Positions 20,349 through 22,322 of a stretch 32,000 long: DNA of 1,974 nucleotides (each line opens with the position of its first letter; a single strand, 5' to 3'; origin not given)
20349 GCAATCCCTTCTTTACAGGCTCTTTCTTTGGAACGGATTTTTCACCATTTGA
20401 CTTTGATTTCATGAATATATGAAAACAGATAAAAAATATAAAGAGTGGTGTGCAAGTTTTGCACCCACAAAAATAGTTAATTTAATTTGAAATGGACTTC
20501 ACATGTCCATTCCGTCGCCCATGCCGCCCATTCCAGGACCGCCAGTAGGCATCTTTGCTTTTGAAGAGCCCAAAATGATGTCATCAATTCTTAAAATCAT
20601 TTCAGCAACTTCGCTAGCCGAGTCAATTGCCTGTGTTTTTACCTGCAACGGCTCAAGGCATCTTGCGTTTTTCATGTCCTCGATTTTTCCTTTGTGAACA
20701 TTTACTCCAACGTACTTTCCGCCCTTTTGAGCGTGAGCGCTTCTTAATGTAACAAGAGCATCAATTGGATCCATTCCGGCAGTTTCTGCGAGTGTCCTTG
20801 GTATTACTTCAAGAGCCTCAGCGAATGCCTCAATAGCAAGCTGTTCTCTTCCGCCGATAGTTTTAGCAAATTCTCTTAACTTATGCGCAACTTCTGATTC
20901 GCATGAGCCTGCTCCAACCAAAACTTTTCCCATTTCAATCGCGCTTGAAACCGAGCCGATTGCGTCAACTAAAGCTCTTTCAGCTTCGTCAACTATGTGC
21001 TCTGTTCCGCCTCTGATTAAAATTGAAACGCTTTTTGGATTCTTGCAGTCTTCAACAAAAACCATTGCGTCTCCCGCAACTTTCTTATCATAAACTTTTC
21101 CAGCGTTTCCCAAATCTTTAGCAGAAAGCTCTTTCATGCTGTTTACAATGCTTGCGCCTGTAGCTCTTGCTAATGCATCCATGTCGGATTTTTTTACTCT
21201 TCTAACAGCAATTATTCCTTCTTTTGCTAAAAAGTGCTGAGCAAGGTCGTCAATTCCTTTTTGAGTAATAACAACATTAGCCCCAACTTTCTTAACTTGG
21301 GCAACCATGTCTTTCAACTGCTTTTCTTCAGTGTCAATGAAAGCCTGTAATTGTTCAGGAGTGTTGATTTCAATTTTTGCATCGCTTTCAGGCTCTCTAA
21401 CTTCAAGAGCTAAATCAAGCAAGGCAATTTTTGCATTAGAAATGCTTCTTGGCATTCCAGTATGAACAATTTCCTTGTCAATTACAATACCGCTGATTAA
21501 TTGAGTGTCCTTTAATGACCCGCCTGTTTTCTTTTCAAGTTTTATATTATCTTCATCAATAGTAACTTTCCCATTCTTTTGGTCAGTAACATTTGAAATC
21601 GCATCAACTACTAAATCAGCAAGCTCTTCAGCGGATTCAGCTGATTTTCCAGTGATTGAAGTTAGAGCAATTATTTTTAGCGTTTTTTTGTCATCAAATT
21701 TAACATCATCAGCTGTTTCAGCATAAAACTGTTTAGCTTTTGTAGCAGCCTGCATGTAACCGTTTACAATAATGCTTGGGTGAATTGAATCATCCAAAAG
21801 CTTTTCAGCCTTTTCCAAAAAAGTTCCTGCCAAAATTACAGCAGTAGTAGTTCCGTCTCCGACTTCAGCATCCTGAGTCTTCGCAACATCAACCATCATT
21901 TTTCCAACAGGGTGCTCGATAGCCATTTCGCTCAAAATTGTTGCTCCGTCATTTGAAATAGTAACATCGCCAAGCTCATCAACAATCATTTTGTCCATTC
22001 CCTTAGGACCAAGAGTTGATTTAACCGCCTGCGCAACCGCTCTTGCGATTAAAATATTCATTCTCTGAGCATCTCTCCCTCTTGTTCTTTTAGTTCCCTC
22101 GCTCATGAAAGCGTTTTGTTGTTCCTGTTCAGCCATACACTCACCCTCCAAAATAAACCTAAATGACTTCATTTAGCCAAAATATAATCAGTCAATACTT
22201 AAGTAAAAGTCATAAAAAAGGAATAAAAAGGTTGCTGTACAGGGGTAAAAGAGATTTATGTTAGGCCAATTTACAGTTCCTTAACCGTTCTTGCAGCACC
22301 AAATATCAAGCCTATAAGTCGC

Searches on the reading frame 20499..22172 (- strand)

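Call 31: search_protein_families(library=pfam, proteins=[window:20499-22172:-], max_evalue=0.001)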
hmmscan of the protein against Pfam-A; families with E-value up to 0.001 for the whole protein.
window:20499-22172:- (557 aa): 1 family
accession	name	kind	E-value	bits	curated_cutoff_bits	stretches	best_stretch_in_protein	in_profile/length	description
PF00118.29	Cpn60_TCP1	-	1.2e-174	582.1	34.3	1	46-533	1-486/490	TCP-1/cpn60 chaperonin family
